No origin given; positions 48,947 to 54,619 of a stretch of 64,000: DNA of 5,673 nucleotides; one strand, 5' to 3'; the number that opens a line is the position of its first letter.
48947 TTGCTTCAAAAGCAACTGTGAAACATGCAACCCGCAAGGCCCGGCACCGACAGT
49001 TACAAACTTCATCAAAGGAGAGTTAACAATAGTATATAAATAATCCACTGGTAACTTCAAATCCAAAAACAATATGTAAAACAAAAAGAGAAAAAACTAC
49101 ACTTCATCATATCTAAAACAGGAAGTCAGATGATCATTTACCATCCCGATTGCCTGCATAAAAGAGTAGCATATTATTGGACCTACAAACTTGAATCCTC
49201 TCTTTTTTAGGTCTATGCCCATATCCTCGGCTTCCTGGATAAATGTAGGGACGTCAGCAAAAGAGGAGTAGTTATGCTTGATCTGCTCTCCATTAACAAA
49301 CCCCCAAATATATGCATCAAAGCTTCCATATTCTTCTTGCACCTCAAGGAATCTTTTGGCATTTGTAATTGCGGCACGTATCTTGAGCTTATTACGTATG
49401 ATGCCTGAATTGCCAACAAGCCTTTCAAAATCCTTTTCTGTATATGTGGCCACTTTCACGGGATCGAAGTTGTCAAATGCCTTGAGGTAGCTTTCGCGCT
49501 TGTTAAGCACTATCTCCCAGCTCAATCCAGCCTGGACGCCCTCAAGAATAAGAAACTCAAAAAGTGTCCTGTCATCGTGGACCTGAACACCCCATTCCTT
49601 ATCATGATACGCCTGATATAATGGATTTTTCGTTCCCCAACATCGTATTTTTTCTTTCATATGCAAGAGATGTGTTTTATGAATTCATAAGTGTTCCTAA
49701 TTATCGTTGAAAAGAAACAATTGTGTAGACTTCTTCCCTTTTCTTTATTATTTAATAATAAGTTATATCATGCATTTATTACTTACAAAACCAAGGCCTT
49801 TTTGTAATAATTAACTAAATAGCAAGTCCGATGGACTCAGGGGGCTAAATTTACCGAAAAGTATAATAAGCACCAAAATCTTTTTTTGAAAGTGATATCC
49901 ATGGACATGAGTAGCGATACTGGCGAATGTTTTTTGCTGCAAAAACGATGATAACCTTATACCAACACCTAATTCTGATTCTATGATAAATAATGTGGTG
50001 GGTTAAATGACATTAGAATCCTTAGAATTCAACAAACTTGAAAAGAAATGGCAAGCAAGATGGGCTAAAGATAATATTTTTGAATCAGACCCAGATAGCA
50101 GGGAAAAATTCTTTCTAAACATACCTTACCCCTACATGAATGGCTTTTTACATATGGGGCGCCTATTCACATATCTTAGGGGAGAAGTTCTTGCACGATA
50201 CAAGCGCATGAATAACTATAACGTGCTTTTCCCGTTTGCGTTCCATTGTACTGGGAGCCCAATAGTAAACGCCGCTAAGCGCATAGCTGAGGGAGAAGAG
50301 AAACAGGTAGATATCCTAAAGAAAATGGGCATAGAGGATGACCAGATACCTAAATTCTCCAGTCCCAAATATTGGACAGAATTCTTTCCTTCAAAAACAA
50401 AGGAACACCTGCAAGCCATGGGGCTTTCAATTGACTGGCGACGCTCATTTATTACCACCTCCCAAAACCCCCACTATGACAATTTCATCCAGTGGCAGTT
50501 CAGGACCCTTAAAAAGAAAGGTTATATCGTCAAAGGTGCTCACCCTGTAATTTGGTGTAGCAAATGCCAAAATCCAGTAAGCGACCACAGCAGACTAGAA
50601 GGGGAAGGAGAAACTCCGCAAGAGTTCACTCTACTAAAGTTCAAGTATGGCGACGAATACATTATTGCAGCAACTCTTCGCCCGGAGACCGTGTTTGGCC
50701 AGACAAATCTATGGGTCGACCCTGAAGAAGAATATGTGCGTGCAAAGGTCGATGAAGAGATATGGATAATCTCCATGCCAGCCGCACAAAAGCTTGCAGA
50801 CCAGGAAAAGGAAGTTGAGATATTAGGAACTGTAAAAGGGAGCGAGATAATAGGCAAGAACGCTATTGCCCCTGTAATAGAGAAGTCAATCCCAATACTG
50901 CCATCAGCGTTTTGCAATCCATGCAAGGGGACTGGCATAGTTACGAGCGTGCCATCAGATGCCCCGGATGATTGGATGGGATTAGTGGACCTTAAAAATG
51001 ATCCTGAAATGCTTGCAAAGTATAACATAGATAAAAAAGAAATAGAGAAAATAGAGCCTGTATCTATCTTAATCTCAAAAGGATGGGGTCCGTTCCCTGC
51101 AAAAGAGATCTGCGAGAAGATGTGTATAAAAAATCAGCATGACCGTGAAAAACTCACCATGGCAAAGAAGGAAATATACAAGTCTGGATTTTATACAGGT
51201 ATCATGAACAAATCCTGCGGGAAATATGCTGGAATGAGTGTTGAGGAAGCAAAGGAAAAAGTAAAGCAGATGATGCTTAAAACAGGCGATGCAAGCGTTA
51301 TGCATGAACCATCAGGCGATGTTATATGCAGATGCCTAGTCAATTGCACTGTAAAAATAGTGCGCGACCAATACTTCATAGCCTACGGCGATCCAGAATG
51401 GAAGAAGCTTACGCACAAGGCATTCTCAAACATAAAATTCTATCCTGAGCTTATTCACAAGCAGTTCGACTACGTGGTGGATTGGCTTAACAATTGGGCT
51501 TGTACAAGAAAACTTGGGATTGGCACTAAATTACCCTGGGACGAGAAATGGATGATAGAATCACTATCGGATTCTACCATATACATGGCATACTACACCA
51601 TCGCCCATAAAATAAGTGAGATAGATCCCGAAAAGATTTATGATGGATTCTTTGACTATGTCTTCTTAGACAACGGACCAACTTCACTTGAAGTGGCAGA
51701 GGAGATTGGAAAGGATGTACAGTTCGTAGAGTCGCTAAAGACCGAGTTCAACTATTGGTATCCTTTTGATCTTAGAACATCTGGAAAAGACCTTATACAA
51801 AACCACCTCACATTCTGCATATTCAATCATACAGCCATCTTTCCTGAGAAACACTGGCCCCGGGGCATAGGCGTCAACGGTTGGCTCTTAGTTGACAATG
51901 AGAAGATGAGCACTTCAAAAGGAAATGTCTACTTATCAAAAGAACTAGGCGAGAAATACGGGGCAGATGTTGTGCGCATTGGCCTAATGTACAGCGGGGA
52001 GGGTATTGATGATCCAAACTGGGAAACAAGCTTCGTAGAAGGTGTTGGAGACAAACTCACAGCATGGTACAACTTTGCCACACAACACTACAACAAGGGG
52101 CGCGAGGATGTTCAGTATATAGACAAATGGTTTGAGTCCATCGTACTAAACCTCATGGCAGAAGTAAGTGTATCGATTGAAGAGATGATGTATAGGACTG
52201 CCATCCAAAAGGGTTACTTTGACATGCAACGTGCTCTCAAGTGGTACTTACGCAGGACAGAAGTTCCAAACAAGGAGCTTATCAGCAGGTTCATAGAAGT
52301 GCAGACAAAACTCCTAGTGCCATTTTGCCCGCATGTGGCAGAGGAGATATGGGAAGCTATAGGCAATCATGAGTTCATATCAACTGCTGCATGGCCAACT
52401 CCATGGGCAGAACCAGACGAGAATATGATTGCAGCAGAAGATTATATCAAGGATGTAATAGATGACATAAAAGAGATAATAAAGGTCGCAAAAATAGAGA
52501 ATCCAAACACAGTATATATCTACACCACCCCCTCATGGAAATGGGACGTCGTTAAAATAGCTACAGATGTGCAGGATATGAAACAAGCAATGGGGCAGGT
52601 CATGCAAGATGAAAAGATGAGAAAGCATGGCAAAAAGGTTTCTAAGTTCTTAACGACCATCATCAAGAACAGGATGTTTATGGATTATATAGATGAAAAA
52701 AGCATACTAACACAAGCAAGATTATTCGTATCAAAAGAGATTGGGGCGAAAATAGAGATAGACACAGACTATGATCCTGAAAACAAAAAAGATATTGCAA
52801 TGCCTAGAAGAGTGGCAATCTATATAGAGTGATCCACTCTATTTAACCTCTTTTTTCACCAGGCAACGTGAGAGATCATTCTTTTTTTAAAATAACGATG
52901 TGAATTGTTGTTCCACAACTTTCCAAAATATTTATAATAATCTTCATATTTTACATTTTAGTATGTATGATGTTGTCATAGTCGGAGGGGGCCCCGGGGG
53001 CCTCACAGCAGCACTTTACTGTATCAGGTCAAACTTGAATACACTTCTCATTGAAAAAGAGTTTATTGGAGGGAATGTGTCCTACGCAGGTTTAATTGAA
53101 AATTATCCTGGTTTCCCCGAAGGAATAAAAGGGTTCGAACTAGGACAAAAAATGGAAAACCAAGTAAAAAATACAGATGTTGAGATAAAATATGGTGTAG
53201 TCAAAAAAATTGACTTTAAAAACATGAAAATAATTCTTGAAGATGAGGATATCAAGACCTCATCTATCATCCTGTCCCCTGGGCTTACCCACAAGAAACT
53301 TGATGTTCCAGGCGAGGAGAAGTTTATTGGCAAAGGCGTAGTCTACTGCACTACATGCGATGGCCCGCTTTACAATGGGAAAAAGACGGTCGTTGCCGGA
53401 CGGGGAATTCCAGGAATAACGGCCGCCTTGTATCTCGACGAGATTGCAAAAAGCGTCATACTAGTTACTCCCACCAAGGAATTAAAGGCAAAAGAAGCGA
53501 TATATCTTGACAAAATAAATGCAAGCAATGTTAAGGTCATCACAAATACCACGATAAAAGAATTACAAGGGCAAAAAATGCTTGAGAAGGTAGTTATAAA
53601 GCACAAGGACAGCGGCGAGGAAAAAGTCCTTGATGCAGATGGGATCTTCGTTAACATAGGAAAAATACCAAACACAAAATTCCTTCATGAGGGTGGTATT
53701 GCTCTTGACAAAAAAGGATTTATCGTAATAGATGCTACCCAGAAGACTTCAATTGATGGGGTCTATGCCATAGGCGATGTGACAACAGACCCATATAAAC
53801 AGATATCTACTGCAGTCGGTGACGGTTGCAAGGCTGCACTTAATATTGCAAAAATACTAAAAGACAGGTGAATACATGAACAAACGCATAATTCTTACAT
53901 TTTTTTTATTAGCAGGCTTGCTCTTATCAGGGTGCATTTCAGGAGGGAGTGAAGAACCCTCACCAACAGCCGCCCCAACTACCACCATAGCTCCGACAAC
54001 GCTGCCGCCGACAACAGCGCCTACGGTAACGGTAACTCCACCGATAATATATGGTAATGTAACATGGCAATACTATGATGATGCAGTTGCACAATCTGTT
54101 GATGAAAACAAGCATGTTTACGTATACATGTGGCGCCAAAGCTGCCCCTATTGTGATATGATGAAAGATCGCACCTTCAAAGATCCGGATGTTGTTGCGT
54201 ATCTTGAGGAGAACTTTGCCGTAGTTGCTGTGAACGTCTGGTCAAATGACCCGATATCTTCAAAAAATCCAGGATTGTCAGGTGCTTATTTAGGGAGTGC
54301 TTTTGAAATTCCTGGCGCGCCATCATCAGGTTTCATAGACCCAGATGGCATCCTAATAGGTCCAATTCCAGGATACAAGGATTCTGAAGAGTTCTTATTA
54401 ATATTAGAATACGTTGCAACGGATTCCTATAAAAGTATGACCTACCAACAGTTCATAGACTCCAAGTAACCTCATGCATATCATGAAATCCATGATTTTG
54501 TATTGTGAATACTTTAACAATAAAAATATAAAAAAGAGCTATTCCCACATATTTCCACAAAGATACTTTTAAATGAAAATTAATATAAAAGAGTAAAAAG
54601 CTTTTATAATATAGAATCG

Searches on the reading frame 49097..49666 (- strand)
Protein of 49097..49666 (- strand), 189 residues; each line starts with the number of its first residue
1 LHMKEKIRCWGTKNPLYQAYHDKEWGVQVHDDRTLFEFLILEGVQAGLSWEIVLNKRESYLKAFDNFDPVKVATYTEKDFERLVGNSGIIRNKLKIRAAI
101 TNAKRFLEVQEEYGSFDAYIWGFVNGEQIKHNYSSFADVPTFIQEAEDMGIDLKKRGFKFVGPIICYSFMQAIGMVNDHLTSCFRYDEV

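Call 44: search_protein_families(library=pfam, proteins=[window:49097-49666:-], max_evalue=0.001)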
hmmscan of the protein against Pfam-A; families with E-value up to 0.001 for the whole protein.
window:49097-49666:- (189 aa): 1 family
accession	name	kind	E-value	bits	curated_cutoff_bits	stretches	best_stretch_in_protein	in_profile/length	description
PF03352.18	Adenine_glyco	-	4.1e-80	268.3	25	1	10-185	1-176/177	Methyladenine glycosylase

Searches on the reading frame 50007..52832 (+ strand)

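Call 44: search_protein_families(library=pfam, proteins=[window:50007-52832:+], max_evalue=0.001)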
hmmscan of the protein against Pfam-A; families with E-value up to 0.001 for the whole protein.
window:50007-52832:+ (941 aa): 5 families
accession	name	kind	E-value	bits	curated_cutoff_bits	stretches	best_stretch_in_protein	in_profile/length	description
PF00133.28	tRNA-synt_1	-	7.4e-37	127.5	22.7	1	14-666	1-408/414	tRNA synthetases class I (I, L, M and V)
PF08264.19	Anticodon_1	-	2.1e-21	76.8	25.1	1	706-832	1-143/148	Anticodon-binding domain of tRNA ligase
PF09334.17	tRNA-synt_1g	-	1.4e-20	73.8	20.1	2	37-194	3-133/391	tRNA synthetases class I (M)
PF01406.26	tRNA-synt_1e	-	9.8e-06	25.6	27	1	586-661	207-281/301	tRNA synthetases class I (C) catalytic domain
PF13603.12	tRNA-synt_1_2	-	1.8e-05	24.8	25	1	216-323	20-126/185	Leucyl-tRNA synthetase, editing domain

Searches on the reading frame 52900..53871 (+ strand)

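Call 19: search_protein_families(library=pfam, proteins=[window:52900-53871:+], max_evalue=0.00001)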
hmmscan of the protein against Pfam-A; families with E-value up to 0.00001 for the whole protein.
window:52900-53871:+ (323 aa): 8 families
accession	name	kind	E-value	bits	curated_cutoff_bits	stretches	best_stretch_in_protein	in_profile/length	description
PF07992.20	Pyr_redox_2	-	4.3e-47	161.4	26.1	1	23-309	1-291/291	Pyridine nucleotide-disulphide oxidoreductase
PF13738.12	Pyr_redox_3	-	1.1e-14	54.8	30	1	101-292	104-305/305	Pyridine nucleotide-disulphide oxidoreductase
PF00890.30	FAD_binding_2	-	8.1e-12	45.5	20.4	1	24-63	1-41/414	FAD binding domain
PF12831.13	FAD_oxidored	-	6.3e-11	42.7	27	1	24-65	1-43/416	FAD dependent oxidoreductase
PF01266.30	DAO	-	5.4e-08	33.2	27.9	0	24-61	1-39/353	FAD dependent oxidoreductase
PF01946.23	Thi4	-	7.3e-07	29.1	26.2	1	17-60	12-57/235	Thi4 family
PF00070.33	Pyr_redox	-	9.4e-07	29.7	22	1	162-234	1-80/82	Pyridine nucleotide-disulphide oxidoreductase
PF13450.12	NAD_binding_8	-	5.5e-06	27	21.9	0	27-62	1-37/68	NAD(P)-binding Rossmann-like domain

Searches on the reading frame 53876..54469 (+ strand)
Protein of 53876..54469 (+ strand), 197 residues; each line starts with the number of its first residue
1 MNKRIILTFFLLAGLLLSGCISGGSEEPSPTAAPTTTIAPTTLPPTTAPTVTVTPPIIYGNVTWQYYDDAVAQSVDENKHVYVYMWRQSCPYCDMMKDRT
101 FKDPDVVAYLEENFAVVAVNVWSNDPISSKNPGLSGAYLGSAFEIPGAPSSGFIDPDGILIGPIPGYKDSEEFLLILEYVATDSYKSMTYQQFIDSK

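Call 44: search_protein_families(library=pfam, proteins=[window:53876-54469:+], max_evalue=0.001)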
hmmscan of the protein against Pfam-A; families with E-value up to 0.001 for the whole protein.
window:53876-54469:+ (197 aa): 3 families
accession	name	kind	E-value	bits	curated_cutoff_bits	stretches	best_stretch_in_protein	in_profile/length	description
PF13098.12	Thioredoxin_2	-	1.6e-13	51.3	27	1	77-176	4-103/104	Thioredoxin-like domain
PF13899.12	Thioredoxin_7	-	3.4e-08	33.9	27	1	64-127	2-66/83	Thioredoxin-like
PF03190.21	Thioredox_DsbH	-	3.8e-07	30.6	27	1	62-120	20-79/163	Protein of unknown function, DUF255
